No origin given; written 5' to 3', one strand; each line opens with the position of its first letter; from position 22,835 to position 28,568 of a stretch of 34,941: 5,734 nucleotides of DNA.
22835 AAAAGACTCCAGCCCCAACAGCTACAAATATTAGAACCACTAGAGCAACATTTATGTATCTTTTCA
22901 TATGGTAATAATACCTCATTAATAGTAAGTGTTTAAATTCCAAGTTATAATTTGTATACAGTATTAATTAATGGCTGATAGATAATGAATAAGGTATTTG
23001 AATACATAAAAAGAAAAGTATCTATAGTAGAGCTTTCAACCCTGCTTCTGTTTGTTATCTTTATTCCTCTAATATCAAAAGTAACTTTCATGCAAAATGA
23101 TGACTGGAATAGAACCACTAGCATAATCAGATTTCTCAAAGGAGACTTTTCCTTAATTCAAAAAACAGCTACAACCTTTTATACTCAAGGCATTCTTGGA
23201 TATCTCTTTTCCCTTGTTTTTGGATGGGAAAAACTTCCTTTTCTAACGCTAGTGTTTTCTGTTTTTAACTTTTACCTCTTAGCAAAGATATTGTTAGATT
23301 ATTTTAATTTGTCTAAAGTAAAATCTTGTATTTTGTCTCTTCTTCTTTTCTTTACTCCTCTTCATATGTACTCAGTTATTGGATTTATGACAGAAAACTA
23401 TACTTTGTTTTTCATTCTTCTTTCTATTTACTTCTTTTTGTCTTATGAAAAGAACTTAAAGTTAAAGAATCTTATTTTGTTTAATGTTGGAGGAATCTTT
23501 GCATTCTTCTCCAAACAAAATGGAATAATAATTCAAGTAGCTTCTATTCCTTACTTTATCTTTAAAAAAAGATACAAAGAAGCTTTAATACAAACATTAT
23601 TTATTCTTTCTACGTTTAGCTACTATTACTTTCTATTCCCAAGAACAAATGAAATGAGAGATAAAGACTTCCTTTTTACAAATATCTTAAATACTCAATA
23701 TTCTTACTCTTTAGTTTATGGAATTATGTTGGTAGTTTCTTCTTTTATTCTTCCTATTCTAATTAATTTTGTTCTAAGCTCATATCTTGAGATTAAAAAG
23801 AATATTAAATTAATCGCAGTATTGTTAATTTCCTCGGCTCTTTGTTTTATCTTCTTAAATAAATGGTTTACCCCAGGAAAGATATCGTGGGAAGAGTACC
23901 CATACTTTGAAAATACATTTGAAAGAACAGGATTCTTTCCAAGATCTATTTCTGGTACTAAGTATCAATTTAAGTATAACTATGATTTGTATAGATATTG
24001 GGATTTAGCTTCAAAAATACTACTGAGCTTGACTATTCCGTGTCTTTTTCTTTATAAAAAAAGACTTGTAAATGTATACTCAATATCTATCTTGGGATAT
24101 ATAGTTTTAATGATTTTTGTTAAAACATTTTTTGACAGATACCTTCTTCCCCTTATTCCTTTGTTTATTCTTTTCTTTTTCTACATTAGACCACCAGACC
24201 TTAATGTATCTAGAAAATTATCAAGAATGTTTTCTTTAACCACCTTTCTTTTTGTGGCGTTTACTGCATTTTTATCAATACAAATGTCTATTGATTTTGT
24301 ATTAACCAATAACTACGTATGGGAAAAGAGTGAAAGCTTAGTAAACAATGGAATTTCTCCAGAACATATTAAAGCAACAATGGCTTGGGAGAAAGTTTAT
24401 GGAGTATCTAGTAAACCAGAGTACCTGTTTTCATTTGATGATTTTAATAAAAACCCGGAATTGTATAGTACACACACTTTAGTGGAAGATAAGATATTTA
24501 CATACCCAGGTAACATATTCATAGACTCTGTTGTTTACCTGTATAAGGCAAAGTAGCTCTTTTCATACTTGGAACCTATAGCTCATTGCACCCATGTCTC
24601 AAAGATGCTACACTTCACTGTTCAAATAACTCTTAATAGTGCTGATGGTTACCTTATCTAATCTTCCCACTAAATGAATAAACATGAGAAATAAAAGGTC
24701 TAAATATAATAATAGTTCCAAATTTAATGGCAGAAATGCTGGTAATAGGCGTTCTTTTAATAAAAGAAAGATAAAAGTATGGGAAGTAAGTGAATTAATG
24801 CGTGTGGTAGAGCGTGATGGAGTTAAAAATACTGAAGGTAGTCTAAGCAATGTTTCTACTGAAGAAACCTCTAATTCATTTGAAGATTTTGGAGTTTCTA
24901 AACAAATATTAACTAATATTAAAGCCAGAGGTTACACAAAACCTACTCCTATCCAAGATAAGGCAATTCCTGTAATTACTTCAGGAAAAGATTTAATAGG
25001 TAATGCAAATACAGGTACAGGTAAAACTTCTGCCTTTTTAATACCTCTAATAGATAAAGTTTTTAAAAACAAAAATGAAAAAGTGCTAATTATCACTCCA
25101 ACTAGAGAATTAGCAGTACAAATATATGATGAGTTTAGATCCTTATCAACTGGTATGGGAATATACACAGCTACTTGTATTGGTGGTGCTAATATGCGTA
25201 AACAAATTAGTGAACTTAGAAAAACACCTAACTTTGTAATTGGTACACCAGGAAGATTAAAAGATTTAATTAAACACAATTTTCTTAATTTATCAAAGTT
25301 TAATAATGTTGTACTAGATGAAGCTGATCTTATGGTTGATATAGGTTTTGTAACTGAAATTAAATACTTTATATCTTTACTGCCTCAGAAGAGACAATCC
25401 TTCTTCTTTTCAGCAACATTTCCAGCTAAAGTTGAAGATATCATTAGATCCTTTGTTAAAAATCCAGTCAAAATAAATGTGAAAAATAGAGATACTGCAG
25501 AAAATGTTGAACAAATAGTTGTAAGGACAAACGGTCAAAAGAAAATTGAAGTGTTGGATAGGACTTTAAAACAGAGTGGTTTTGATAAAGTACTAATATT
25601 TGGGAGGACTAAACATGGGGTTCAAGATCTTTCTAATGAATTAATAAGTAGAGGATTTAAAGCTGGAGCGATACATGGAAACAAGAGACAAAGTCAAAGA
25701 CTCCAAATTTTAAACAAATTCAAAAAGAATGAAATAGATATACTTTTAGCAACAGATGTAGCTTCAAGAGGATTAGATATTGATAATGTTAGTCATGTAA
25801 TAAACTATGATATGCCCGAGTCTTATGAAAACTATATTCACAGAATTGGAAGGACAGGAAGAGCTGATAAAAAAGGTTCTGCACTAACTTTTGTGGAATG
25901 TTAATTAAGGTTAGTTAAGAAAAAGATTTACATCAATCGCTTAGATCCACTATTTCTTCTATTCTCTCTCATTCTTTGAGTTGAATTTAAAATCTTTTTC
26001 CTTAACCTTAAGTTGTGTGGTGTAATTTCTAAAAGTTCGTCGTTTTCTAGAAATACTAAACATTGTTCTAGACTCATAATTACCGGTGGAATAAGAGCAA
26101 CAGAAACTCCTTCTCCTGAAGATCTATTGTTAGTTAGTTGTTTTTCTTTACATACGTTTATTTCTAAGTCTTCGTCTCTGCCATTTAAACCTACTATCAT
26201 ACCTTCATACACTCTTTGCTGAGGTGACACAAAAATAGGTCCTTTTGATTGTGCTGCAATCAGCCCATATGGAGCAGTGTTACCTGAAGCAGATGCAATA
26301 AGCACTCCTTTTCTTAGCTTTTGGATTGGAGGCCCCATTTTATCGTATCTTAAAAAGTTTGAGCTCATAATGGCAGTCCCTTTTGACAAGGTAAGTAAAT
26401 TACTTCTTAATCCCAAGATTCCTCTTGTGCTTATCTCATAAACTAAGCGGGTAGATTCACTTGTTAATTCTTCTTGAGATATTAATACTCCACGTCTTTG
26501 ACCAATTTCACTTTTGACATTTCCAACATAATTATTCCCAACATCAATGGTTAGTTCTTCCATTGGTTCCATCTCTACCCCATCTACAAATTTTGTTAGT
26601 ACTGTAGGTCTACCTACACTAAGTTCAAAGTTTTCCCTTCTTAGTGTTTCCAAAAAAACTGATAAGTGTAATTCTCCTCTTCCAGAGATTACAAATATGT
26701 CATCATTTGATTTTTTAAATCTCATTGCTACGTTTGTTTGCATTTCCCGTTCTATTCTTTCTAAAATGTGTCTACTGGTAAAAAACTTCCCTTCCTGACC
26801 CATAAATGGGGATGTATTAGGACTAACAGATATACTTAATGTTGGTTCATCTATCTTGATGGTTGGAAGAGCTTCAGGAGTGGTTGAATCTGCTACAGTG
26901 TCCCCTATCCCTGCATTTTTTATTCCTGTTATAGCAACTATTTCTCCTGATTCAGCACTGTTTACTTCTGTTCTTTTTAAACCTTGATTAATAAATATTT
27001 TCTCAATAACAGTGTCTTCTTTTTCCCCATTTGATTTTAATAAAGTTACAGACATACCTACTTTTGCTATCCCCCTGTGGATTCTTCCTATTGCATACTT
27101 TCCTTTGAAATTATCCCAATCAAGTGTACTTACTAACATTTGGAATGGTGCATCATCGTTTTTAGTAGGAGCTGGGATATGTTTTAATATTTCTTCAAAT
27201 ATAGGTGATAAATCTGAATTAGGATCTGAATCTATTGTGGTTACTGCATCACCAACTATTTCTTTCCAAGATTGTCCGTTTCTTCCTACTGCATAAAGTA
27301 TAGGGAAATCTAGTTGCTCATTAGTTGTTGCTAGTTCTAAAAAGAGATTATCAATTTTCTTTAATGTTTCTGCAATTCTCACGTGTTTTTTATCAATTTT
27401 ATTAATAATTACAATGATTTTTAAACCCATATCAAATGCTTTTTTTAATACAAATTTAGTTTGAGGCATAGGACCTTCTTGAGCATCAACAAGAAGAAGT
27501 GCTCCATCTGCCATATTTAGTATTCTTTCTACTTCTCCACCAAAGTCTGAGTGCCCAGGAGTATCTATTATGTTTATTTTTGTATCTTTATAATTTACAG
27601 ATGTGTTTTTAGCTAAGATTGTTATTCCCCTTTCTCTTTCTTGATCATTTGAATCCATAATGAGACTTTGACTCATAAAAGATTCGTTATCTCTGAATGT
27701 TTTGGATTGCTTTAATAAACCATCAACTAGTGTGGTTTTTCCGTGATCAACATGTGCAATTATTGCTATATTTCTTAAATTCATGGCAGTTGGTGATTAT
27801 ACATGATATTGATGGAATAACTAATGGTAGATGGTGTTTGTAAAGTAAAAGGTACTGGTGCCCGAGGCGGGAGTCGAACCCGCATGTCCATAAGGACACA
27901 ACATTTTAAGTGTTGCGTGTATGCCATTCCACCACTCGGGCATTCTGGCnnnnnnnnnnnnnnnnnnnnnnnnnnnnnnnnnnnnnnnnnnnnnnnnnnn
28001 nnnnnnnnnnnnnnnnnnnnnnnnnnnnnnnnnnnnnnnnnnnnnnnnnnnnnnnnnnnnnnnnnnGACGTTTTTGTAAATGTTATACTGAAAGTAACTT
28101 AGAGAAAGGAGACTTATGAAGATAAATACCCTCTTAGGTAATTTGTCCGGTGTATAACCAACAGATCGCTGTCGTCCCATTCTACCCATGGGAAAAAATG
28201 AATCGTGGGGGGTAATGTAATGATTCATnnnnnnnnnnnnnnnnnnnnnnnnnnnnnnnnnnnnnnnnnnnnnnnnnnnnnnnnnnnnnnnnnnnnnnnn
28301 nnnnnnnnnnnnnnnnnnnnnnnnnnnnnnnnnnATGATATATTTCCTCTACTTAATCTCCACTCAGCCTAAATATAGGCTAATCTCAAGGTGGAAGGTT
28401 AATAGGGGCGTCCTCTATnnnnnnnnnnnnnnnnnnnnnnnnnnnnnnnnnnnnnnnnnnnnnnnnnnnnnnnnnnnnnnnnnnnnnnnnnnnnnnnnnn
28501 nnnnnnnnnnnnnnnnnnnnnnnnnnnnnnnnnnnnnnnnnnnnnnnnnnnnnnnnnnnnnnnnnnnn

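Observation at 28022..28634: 613-bp ORF-free, hairpin-dense gap beside a tRNA pair in an otherwise tightly packed genome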

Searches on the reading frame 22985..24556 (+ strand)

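Call 14: search_protein_families(library=pfam, proteins=[window:22985-24556:+])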
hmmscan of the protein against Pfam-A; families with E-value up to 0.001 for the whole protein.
window:22985-24556:+ (523 aa): 1 family
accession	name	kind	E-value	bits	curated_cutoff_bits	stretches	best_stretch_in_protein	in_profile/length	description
PF13231.12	PMT_2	-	0.00038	21.1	26.1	1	86-204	26-141/160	Dolichyl-phosphate-mannose-protein mannosyltransferase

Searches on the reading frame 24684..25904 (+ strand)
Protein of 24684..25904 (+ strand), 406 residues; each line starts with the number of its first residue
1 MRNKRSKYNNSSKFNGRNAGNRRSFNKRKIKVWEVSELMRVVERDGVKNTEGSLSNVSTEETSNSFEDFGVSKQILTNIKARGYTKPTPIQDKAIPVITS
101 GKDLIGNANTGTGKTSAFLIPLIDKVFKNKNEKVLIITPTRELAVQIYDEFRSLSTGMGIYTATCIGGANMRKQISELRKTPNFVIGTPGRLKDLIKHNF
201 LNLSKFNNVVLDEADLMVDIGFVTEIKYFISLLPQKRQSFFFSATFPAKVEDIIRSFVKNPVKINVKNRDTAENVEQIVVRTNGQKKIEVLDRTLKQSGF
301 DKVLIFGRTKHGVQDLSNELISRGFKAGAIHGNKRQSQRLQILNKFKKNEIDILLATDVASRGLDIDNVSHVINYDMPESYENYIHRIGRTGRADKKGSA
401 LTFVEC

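Call 14: search_protein_families(library=pfam, proteins=[window:24684-25904:+])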
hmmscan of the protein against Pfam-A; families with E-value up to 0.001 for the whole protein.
window:24684-25904:+ (406 aa): 5 families
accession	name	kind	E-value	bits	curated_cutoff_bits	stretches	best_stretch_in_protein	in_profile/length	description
PF00270.35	DEAD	-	3.4e-47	160.7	26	1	88-253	1-167/167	DEAD/DEAH box helicase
PF00271.37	Helicase_C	-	3.2e-35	121.1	23.5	1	287-394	2-109/110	Helicase conserved C-terminal domain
PF04851.21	ResIII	-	1.8e-08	34.9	22.5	1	102-215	24-135/164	Type III restriction enzyme, res subunit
PF16203.11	ERCC3_RAD25_C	-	0.00013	21.8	27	1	298-397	58-154/248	ERCC3/RAD25/XPB C-terminal helicase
PF22590.2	Cas3-like_C_2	-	0.00075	20.2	27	0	333-395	42-105/106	CRISPR-associated nuclease/helicase Cas3, C-terminal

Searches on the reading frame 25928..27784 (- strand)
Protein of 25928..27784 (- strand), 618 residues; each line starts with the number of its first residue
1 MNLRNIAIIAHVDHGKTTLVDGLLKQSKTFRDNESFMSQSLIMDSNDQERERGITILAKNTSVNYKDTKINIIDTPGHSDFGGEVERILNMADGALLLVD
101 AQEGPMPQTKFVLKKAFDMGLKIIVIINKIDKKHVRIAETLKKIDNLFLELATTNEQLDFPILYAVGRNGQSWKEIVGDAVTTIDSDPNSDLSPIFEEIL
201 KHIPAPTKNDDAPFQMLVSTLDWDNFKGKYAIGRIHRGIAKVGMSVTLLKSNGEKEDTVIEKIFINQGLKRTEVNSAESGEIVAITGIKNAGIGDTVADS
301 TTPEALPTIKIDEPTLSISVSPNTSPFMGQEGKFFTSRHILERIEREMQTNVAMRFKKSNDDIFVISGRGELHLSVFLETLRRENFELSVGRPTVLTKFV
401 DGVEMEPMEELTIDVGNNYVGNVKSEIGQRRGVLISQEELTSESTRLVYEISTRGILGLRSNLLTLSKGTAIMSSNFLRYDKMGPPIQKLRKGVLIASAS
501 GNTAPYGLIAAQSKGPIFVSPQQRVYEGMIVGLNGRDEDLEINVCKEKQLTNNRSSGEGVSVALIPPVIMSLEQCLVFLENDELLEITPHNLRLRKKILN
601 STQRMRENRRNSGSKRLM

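Call 14: search_protein_families(library=pfam, proteins=[window:25928-27784:-])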
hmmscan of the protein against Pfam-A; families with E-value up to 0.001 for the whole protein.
window:25928-27784:- (618 aa): 6 families
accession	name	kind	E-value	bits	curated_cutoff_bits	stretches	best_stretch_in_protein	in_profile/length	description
PF00009.33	GTP_EFTU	-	3.1e-55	187.1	26.5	1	2-180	2-182/188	Elongation factor Tu GTP binding domain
PF21018.2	BipA_C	-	8.8e-40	135.3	23.8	1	492-600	1-109/110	TypA/BipA C-terminal domain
PF00679.30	EFG_C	-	8.6e-18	64.6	27.9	1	405-488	3-86/89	Elongation factor G C-terminus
PF03144.31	GTP_EFTU_D2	-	1.2e-10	42.1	30.3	1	228-298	1-73/73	Elongation factor Tu domain 2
PF22042.2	EF-G_D2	-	6.3e-09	36.3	27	1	213-298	1-82/84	Elongation factor G domain 2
PF01926.29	MMR_HSR1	-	2.9e-06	27.8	21.9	1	47-129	25-113/113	50S ribosome-binding GTPase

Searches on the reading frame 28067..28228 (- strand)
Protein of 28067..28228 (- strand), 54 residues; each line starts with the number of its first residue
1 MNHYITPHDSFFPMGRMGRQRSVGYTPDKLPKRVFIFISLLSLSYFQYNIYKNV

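Call 85: search_protein_families(library=pfam, max_evalue=1, proteins=[window:28067-28228:-])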
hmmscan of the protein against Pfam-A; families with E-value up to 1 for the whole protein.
seq(54 aa): 0 families

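Call 86: search_protein_families(library=phrogs, max_evalue=1, proteins=[window:28067-28228:-])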
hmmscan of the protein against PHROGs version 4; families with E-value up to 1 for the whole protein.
seq(54 aa): 0 families
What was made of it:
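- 28062..28307 (.): Region A: lineage-specific, unconstrained spacer. It carries most of the 'extra' hairpins and one G+C-richer patch. ORF pieces give no Pfam or PHROG match (calls 85, 86).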

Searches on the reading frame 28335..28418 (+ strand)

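Call 85: search_protein_families(library=pfam, max_evalue=1, proteins=[window:28335-28418:+])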
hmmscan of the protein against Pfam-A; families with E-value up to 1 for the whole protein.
seq(28 aa): 0 families

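Call 86: search_protein_families(library=phrogs, max_evalue=1, proteins=[window:28335-28418:+])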
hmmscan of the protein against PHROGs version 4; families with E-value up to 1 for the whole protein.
seq(28 aa): 1 family
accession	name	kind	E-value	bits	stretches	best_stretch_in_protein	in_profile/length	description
phrog_29616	-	unknown function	0.26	12.1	1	2-21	46-65/70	-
